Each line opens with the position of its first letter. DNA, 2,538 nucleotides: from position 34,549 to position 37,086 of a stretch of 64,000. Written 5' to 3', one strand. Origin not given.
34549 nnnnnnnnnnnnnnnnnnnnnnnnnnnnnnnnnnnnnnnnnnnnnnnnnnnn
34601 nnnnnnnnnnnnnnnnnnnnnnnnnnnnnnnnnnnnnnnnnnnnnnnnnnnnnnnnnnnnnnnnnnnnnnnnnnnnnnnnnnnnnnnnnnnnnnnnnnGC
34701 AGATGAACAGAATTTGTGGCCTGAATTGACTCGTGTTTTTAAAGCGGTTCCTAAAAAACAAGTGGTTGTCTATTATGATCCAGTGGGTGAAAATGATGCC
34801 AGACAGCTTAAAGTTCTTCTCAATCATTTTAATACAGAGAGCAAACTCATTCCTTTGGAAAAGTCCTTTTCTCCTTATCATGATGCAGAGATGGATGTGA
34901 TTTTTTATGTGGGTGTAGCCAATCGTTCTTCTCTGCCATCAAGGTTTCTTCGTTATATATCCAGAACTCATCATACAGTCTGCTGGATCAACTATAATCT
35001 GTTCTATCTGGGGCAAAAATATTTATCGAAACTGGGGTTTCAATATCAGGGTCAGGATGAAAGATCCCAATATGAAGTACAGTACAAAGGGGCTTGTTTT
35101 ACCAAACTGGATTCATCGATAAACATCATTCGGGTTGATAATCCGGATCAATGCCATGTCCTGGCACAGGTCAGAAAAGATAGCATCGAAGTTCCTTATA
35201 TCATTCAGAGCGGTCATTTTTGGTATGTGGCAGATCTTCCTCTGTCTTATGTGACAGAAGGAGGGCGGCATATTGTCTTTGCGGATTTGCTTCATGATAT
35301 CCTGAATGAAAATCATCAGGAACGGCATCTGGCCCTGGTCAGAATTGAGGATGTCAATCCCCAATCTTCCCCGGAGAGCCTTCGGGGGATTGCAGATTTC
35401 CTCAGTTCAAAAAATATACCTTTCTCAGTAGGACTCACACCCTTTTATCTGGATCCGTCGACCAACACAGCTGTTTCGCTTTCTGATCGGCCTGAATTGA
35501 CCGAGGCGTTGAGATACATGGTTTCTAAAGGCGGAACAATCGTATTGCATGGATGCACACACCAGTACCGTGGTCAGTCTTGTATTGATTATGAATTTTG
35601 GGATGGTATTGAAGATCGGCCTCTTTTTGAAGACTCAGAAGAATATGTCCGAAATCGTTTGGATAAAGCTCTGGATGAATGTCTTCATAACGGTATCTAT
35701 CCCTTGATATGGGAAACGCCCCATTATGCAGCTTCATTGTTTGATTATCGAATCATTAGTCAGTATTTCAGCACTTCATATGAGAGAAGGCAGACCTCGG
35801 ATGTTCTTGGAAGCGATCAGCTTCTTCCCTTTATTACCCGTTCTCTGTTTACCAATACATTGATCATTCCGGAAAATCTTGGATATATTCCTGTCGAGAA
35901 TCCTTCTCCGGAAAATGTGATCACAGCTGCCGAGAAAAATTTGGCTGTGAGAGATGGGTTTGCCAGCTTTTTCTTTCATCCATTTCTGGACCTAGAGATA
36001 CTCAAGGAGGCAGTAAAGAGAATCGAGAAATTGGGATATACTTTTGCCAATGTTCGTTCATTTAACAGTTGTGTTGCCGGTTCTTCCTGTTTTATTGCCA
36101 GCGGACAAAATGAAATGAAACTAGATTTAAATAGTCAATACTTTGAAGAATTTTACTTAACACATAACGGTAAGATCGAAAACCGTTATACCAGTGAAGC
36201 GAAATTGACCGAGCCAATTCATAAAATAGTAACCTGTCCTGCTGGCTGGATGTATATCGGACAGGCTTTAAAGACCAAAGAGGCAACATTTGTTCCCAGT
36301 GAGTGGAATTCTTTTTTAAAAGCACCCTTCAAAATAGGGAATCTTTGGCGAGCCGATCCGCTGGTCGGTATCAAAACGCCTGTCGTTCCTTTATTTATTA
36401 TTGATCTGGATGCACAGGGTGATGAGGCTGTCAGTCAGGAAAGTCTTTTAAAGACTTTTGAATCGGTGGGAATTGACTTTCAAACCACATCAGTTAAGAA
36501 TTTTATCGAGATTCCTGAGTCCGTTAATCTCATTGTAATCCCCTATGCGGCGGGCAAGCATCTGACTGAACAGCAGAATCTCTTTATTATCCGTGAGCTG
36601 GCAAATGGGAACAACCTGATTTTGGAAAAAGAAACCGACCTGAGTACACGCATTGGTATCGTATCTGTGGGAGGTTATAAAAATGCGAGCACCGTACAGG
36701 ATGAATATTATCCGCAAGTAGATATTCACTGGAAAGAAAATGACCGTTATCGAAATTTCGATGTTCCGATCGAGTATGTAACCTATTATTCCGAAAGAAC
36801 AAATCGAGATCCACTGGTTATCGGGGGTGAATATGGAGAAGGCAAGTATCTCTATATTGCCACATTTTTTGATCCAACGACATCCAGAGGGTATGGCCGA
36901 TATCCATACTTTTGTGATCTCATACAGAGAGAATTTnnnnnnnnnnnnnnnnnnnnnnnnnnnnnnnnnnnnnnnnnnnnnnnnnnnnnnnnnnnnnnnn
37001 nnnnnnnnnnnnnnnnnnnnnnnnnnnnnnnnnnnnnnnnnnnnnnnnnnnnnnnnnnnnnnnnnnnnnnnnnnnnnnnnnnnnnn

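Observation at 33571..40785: Diderm YdaL/YdaM-like exopolysaccharide system with a giant fused processing enzyme and an OM barrel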

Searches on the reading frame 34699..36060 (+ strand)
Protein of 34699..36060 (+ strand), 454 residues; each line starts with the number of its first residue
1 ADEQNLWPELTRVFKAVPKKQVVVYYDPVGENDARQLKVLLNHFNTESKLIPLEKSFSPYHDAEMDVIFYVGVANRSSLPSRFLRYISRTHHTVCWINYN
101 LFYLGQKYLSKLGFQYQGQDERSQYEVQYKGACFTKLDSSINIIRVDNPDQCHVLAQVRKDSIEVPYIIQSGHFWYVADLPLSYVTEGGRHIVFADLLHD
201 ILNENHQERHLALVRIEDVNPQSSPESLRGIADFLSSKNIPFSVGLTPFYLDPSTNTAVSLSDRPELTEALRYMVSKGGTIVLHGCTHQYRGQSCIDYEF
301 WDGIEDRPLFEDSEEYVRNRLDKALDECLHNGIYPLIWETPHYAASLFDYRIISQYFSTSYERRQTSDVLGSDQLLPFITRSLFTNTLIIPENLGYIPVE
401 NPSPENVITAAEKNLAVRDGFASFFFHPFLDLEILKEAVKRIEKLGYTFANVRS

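Call 71: predict_structure(alignment_id=A5)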
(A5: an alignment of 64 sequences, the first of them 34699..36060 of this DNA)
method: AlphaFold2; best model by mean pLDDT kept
length: 454 residues; sequences in the alignment: 64
mean_pLDDT: 94.7   pTM: 0.90
mean pLDDT of the five models: 94.7, 94.6, 94.2, 93.8, 93.4
residues with pLDDT >= 90: 403; 70-90: 43; 50-70: 8; < 50: 0
segments of 3 or more residues with pLDDT < 50: none
pLDDT, mean of each block of 10 residues (from residue 1): 78 73 97 95 95 93 88 96 97 98 98 98 96 96 98 98 96 98 94 98 93 97 99 98 98 96 99 98 96 91 92 95 99 98 94 96 90 90 88 93 96 97 97 98 98 83
secondary structure, 60 per line:
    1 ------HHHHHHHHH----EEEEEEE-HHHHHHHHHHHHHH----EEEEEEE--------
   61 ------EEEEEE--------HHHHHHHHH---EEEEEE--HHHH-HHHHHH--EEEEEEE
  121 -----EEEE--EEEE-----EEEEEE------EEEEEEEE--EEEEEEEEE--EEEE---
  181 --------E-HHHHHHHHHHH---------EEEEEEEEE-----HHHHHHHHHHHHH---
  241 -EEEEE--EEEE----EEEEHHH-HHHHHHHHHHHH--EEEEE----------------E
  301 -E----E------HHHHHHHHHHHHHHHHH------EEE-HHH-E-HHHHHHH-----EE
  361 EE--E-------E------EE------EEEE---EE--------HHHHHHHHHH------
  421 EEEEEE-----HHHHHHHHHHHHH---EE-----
elements in order: H7-15 E20-26 H28-41 E46-52 E67-72 H81-89 E93-98 H101-104 H106-111 E114-120 E126-129 E132-135 E141-146 E153-160 E163-171 E174-177 H191-201 E211-219 H225-237 E242-246 E249-252 E257-260 H265-276 E279-283 H314-330 E337-339 H347-353 E359-362 E388-391 H405-414 E421-426 H432-444
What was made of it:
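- The model of aa 377-830 has pLDDT 94.7 (call 71).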

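Call 77: fold_search(model_id=the predicted structure, library=pdb)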
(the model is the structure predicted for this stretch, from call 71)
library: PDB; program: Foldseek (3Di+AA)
matches with E <= 10: 1564; with E <= 0.001: 48
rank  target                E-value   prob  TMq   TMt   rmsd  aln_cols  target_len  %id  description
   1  9cgy                  9.0e-11  1.00  0.52  0.32   8.3       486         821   10  Structure of the Pel modification enzyme PelA from Pseudomonas thermotolerans (released 2025-05-14)
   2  8ccy                  2.1e-10  1.00  0.37  0.26  10.9       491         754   12  Human heparan sulfate N-deacetylase-N-sulfotransferase 1 in complex with calcium and 3'-phosphoadenosine-5'-phosphosulfa (released 2024-02-07)
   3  6nwz_A                5.6e-10  1.00  0.45  0.34   8.8       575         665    9  Crystal structure of Agd3 a novel carbohydrate deacetylase (released 2020-02-12)
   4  8cd0_A                9.0e-09  1.00  0.37  0.27  10.7       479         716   11  Human heparan sulfate N-deacetylase-N-sulfotransferase 1 in complex with calcium, 3'-phosphoadenosine-5'-phosphosulfat (released 2024-02-07)
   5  7fbw                  2.8e-08  1.00  0.33  0.74   4.6       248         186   14  Acetylxylan esterase from Caldanaerobacter subterraneus subsp. tengcongensis (released 2021-10-27)
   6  8qpg_TA               7.9e-08  1.00  0.37  0.40  11.1       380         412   10  Turret of Haloferax tailed virus 1 (released 2024-10-09)
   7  7bkf                  7.0e-07  1.00  0.34  0.53   4.6       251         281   13  Crystal structure of WT BA3943, a CE4 family pseudoenzyme from Bacillus Anthracis (released 2021-05-19)
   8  2vxo_B                8.9e-07  1.00  0.26  0.19  13.3       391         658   13  Human GMP synthetase in complex with XMP (released 2008-08-12)
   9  8chs_A                1.2e-06  1.00  0.38  0.27  10.7       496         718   10  Human heparan sulfate N-deacetylase-N-sulfotransferase 1 in complex with calcium, 3'-phosphoadenosine-5'-phosphosulfat (released 2024-02-21)
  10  7sbc_D                2.0e-06  1.00  0.26  0.24  12.6       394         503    9  Crystal structure of a GMP synthase from Acinetobacter baumannii AB5075-UW (released 2021-10-06)
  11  9kpv_A                2.6e-06  1.00  0.24  0.23  13.6       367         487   12  Crystal structure of enzyme (released 2025-12-24)
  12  1ny1_A                3.7e-06  1.00  0.30  0.53   6.0       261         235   13  CRYSTAL STRUCTURE OF B. SUBTILIS POLYSACCHARIDE DEACETYLASE NORTHEAST STRUCTURAL GENOMICS CONSORTIUM TARGET SR127. (released 2003-03-18)
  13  7sbc_C                3.7e-06  1.00  0.27  0.24  12.9       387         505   10  Crystal structure of a GMP synthase from Acinetobacter baumannii AB5075-UW (released 2021-10-06)
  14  9kpv_C                4.4e-06  1.00  0.24  0.23  15.9       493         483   12  Crystal structure of enzyme (released 2025-12-24)
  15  7ac8_B                5.2e-06  1.00  0.28  0.56   5.2       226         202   13  Molecular basis for the unique allosteric activation mechanism of the heterodimeric imidazole glycerol phosphate synth (released 2021-05-19)
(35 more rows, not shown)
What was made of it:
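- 34768..35325 (+): A domain D2 (about aa 400-585): a class-I glutamine-amidotransferase-like alpha/beta domain, equivalent to the middle domain of PelA. calls 71, 77 (matches to GMP synthetase, HisH, PhzE and ThuA-like proteins).
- On PelA/PgaB-like bifunctional periplasmic EPS-modifying enzymes: Fold: PelA, NDST1, Agd3 and CE4 enzymes are the top PDB matches of a pLDDT 94.7 model (calls 71, 77).
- Closest known: Pseudomonas PelA. Same: PelA is the best structural match of A 377-830 (E 9e-11, TM 0.52 over 486 columns, call 77).
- Its best PDB matches are PelA 9cgy (E 9e-11, TM 0.52), the NDST1 N-deacetylase, Agd3 and CE4 enzymes (call 77). A CE4 pseudoenzyme (BA3943) is among the structural matches (call 77). 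A CE4 pseudoenzyme is among the fold matches (call 77).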

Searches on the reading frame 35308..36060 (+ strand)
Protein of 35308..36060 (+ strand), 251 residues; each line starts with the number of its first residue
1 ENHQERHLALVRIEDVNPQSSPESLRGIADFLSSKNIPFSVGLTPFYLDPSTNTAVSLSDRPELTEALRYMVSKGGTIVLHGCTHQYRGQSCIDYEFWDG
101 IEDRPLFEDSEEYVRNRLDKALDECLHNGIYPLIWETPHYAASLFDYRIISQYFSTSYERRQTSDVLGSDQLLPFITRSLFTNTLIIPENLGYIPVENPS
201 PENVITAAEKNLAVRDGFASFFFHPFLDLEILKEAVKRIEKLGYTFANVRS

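Call 41: search_solved_structures(query=A2, max_evalue=10, show_alignments=2)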
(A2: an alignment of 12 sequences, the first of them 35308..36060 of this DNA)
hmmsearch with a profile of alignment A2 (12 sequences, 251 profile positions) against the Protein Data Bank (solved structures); distinct sequences matched with E-value up to 10: 7.
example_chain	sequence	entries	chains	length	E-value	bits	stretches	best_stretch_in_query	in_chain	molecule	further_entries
2g4s_A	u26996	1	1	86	0.29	13.5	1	28-80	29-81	Next to BRCA1 gene 1 protein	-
2bkf_A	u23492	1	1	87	0.3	13.5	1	28-80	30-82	ZINC-FINGER PROTEIN NBR1 (NEXT TO BREAST CANCER 1)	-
1wj6_A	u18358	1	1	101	0.35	13.3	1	28-80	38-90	KIAA0049 protein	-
5jtq_E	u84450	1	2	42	1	11.7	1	125-160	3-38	Maltose-binding periplasmic protein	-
1vp2_A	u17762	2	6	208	1.3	11.4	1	19-63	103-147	Putative Xanthosine triphosphate pyrophosphatase/HAM1 protein homolog | Nucleoside-triphosphatase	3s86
4u7j_A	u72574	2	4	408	1.9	10.9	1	55-129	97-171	Argininosuccinate synthase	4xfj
1cs1_A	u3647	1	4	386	2.4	10.6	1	53-91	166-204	PROTEIN (CYSTATHIONINE GAMMA-SYNTHASE)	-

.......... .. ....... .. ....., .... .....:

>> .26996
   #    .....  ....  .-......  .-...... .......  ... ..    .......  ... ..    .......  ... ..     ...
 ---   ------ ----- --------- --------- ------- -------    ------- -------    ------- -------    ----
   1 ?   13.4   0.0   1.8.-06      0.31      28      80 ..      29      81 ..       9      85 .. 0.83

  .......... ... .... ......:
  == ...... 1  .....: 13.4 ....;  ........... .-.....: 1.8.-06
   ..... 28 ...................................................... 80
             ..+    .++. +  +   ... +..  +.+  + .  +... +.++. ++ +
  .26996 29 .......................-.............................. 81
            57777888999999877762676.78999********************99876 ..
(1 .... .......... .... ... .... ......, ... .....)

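Call 44: find_homologous_proteins(query=A2, max_evalue=0.001)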
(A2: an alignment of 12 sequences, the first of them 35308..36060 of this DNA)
Query A2 (12 sequences) (251 aa, profile of the alignment): 142 proteins with E <= 0.001 among 7647 candidates; the best 120 are listed.
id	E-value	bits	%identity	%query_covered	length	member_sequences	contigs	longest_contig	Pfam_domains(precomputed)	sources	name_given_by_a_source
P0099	2.8e-93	330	45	99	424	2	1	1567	PF10096.15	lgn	-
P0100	4.2e-87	310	70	65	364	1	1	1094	PF10096.15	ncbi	ncbi:MAG: DUF2334 domain-containing protein, partial [bacterium]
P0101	3.8e-86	306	50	96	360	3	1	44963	PF10096.15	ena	-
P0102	1.2e-85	305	48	99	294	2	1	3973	PF10096.15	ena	-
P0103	4.3e-83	296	49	94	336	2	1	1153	PF10096.15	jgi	-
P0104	8.7e-81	289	48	94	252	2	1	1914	PF10096.15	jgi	-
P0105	2.7e-78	281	48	96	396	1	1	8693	PF10096.15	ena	-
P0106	2.5e-75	271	45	99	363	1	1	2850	PF10096.15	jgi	jgi:hypothetical protein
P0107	9.0e-70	253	44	86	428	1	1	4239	PF10096.15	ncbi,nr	ncbi:MAG: DUF2334 domain-containing protein, partial [Candidatus Helarchaeota archaeon]|nr:DUF2334 d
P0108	2.9e-69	251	46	84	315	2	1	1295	PF10096.15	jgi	jgi:uncharacterized protein YdaL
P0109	4.9e-69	250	51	75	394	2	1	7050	PF10096.15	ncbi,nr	ncbi:MAG: DUF2334 domain-containing protein, partial [Ignavibacteriales bacterium]|nr:DUF2334 domain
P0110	2.4e-66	242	47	77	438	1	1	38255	PF10096.15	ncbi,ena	-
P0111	2.5e-66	242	50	76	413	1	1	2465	PF10096.15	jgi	jgi:uncharacterized protein YdaL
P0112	1.1e-65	239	50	79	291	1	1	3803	PF10096.15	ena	-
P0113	1.4e-65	239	41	96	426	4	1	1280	PF10096.15,PF00535.33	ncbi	ncbi:MAG: DUF2334 domain-containing protein, partial [Actinomycetota bacterium]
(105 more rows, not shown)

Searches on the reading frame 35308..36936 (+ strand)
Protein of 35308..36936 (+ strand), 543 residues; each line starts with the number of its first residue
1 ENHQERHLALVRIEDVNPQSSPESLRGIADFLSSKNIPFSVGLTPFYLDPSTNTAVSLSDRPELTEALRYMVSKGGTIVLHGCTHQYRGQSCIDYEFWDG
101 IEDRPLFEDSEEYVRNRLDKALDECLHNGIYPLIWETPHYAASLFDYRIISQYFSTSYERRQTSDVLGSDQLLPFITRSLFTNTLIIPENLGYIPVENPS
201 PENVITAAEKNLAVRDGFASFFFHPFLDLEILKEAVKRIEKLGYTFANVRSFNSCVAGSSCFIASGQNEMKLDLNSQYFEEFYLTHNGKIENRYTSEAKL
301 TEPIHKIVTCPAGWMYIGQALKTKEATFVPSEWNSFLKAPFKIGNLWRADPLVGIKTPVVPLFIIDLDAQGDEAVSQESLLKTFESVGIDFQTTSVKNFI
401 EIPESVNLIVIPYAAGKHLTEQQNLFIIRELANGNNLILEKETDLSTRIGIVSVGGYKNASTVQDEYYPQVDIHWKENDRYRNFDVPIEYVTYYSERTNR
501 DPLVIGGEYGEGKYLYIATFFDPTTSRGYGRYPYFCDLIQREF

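Call 45: search_dna_similar(query=window:35308-36936:+, collection=plasmids, mode=protein, max_evalue=0.001, max_rows=25)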
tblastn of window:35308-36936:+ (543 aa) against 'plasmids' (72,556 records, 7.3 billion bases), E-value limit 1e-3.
Records with a match: 144; places in all: 175; records where one place covers at least 80% of the query: 0.
Best place of each record, by identity: <60% 144.
By first word of the organism name: Ralstonia 136; Bacillus 5; Streptomyces 1; Burkholderia 1; Comamonadaceae 1.
By predicted mobility (MOB-suite, as given by PLSDB): mobilizable 107; non-mobilizable 37.
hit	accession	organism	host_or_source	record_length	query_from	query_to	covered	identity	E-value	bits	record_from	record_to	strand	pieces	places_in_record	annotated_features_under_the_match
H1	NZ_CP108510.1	Streptomyces sp. NBC_01237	-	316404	5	252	46%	37.5%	6e-44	174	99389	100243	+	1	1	polysaccharide deacetylase family protein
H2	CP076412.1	Ralstonia wenshanensis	soil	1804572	2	262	48%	34.6%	3e-41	167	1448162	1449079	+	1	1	DUF2334 domain-containing protein | hypothetical protein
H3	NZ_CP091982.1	Burkholderia vietnamiensis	Homo sapiens,clinical isolate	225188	2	255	47%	35.6%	3e-41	166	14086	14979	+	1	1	DUF2334 domain-containing protein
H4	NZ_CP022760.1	Ralstonia solanacearum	Solanum tuberosum,single cell,Potato ...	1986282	2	251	46%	33.6%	5e-37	154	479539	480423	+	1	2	none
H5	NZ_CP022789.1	Ralstonia solanacearum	Solanum tuberosum,single cell,Potato ...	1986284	2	251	46%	33.6%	5e-37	154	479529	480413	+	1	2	none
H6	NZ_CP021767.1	Ralstonia solanacearum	Solanum lycopersicum,Tomato with ...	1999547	1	248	46%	33.8%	2e-37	155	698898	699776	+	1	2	none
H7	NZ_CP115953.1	Ralstonia solanacearum CFBP2957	Solanum lycopersicum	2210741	1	248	46%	33.8%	2e-37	155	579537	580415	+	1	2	none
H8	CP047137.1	Ralstonia solanacearum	Potato,Single cell,tuber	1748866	2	248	45%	33.9%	6e-37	154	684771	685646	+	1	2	DUF2334 domain-containing protein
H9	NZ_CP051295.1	Ralstonia solanacearum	Plantain,cell culture,stem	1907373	2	248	45%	33.9%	6e-37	154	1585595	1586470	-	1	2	none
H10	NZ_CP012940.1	Ralstonia solanacearum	plantain,cell culture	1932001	2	248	45%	33.9%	6e-37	154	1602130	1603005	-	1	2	none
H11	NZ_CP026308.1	Ralstonia solanacearum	Musa sp.,pure culture,plants with Moko ...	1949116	2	248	45%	33.9%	6e-37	154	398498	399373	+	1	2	none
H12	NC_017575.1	Ralstonia solanacearum Po82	-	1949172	2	248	45%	33.9%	6e-37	154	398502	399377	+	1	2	none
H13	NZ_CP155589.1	Ralstonia solanacearum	Musa sp.,cell culture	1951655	2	248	45%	33.9%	6e-37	154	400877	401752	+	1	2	none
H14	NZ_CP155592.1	Ralstonia solanacearum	Musa sp.,cell culture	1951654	2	248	45%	33.9%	6e-37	154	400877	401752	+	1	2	none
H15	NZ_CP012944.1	Ralstonia solanacearum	Cucumis sativus,cell culture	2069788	2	248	45%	33.9%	6e-37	154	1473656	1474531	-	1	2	none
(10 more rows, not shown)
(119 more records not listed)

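Call 53: get_annotated_region(hit=H8, flank=9000)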
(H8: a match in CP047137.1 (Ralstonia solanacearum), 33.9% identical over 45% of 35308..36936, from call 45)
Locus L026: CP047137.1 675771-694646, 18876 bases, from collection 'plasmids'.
description: Ralstonia solanacearum strain CFBP 8697 plasmid unnamed, complete sequence
organism: Ralstonia solanacearum (NCBI taxid 305)
taxonomy: Bacteria; Pseudomonadota; Betaproteobacteria; Burkholderiales; Burkholderiaceae; Ralstonia; Ralstonia solanacearum
host: -; source: Potato,Single cell,tuber; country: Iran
typing (MOB-suite, as given by PLSDB): mobilizable; relaxase MOBP
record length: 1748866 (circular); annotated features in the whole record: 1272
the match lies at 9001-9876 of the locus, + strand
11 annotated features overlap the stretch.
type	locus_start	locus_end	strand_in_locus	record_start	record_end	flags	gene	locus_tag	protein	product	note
CDS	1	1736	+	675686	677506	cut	-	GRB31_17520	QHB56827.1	HAMP domain-containing protein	-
CDS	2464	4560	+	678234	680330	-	-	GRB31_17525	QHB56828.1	glycosyl transferase family protein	-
CDS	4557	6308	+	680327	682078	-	-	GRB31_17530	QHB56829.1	bacteriophage N4 adsorption protein A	-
CDS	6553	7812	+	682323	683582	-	-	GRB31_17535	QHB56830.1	UDP-N-acetylglucosamine 2-epimerase (non-hydrolyzing)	-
CDS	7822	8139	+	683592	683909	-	-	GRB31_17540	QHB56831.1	hypothetical protein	-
CDS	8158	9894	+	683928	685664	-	-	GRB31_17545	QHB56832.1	DUF2334 domain-containing protein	-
CDS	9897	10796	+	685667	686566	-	-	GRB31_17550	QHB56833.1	hypothetical protein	-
CDS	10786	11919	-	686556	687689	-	-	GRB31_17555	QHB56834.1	mechanosensitive ion channel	-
CDS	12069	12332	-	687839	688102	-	-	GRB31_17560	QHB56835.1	PAAR domain-containing protein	-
CDS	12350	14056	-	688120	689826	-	-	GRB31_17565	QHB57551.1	DUF2875 domain-containing protein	-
CDS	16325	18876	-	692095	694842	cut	tssI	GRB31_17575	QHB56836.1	type VI secretion system tip protein VgrG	-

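Call 54: get_annotated_region(hit=H3, flank=9000)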
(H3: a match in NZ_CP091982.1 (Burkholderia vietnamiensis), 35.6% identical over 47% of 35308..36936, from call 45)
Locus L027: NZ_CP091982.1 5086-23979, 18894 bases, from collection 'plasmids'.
description: Burkholderia vietnamiensis strain FDAARGOS_721 plasmid unnamed, complete sequence
organism: Burkholderia vietnamiensis (NCBI taxid 60552)
taxonomy: Bacteria; Pseudomonadota; Betaproteobacteria; Burkholderiales; Burkholderiaceae; Burkholderia; Burkholderia vietnamiensis
host: -; source: Homo sapiens,clinical isolate; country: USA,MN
typing (MOB-suite, as given by PLSDB): non-mobilizable; replicon rep_cluster_1398; mating-pair formation MPF_F
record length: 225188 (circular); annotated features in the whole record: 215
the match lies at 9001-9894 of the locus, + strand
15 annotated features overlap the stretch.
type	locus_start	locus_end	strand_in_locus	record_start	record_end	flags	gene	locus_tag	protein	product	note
CDS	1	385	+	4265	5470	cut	-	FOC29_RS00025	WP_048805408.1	IS110-like element ISBma3 family transposase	GO:0006313 - DNA transposition [Evidence IEA]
CDS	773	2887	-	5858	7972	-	-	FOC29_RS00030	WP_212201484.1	phage integrase family protein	-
CDS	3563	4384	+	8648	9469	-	-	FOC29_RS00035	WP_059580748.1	type IV toxin-antitoxin system AbiEi family antitoxin domain-containing protein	-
CDS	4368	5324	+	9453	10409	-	-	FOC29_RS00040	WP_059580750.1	nucleotidyl transferase AbiEii/AbiGii toxin family protein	-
CDS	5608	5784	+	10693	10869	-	-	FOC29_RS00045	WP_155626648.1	hypothetical protein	GO:0006313 - DNA transposition [Evidence IEA]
CDS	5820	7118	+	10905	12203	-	-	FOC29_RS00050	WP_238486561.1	sensor domain-containing diguanylate cyclase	GO:0009966 - regulation of signal transduction [Evidence IEA]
CDS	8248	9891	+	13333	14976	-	-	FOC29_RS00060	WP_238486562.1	DUF2334 domain-containing protein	-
CDS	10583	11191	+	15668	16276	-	-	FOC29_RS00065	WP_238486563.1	hypothetical protein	-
CDS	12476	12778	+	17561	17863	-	-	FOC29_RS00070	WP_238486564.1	hypothetical protein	-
CDS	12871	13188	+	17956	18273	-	-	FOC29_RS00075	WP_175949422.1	hypothetical protein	-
CDS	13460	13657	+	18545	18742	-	-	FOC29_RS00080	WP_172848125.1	hypothetical protein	-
CDS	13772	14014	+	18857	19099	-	-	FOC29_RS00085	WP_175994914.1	hypothetical protein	-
CDS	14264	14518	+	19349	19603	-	-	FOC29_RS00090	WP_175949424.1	hypothetical protein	-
CDS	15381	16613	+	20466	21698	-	-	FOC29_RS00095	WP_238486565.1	diguanylate cyclase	-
CDS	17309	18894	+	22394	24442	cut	-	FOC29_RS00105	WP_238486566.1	hypothetical protein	-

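Call 85: search_protein_families(library=pfam, proteins=[L026:9897-10796:+, L026:7822-8139:+], max_evalue=0.01)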
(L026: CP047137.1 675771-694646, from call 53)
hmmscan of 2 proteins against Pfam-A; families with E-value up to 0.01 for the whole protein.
L026:9897-10796:+ (299 aa): 0 families

L026:7822-8139:+ (105 aa): 0 families
